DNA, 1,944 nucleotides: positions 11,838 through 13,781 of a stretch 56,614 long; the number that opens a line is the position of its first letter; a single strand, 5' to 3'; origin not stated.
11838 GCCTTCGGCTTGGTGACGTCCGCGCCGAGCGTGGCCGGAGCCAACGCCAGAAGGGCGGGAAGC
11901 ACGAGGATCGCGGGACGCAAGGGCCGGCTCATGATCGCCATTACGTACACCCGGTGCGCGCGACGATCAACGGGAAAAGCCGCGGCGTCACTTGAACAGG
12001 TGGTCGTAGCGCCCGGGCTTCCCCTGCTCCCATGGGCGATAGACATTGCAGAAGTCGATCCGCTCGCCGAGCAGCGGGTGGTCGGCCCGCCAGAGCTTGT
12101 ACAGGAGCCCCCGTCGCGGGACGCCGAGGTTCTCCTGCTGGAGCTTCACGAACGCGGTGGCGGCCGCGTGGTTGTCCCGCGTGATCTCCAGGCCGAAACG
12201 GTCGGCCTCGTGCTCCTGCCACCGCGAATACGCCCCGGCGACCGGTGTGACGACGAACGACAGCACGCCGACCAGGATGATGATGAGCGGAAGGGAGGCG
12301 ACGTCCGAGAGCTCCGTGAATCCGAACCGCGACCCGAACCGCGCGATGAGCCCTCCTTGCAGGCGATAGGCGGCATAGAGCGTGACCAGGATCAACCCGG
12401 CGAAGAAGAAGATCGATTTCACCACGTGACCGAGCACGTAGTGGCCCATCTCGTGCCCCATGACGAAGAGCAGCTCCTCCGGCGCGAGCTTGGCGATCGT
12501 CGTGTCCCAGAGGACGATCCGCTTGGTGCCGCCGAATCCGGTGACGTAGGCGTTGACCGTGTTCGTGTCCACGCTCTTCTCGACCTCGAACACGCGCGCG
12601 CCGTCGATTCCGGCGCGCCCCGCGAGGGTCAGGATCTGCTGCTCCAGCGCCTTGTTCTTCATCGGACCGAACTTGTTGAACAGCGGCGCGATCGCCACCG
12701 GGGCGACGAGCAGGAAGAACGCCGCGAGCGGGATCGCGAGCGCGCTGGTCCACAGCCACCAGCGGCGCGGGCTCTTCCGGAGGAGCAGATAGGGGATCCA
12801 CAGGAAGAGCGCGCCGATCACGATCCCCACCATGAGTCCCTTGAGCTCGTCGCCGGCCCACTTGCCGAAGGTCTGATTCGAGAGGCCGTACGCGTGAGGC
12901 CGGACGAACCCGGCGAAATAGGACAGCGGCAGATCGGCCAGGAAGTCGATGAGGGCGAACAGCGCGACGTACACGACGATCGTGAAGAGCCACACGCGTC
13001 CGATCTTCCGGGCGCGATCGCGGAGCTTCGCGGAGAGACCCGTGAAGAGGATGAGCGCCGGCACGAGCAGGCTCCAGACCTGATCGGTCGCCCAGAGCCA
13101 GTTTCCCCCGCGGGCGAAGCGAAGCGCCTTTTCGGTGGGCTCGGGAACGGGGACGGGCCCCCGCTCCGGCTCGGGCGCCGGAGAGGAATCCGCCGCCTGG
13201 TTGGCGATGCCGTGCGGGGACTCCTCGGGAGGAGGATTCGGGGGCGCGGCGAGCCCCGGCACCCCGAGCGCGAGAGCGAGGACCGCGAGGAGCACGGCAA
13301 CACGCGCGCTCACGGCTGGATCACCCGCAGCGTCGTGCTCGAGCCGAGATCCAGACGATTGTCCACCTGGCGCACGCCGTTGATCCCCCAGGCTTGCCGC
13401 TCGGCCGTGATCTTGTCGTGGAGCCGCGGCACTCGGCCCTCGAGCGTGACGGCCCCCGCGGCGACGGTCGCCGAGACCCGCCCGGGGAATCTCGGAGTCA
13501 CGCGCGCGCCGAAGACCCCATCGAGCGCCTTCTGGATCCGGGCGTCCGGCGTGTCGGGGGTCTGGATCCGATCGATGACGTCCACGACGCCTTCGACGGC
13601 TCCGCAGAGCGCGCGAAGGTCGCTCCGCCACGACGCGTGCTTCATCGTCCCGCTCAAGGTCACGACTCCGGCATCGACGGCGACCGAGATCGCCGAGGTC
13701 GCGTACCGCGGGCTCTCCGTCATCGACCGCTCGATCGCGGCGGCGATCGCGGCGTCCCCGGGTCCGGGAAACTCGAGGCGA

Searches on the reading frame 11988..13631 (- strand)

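Call 100: search_protein_families(library=pfam, proteins=[window:11988-13631:-], max_evalue=0.00001)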
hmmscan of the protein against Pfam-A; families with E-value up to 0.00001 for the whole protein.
window:11988-13631:- (547 aa): 2 families
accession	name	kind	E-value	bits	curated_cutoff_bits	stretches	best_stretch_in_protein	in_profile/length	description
PF01435.24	Peptidase_M48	-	1.9e-33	116.3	20.3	1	324-526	2-180/186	Peptidase family M48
PF16491.10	Peptidase_M48_N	-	2.9e-23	83.1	27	1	174-320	32-179/179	CAAX prenyl protease N-terminal, five membrane helices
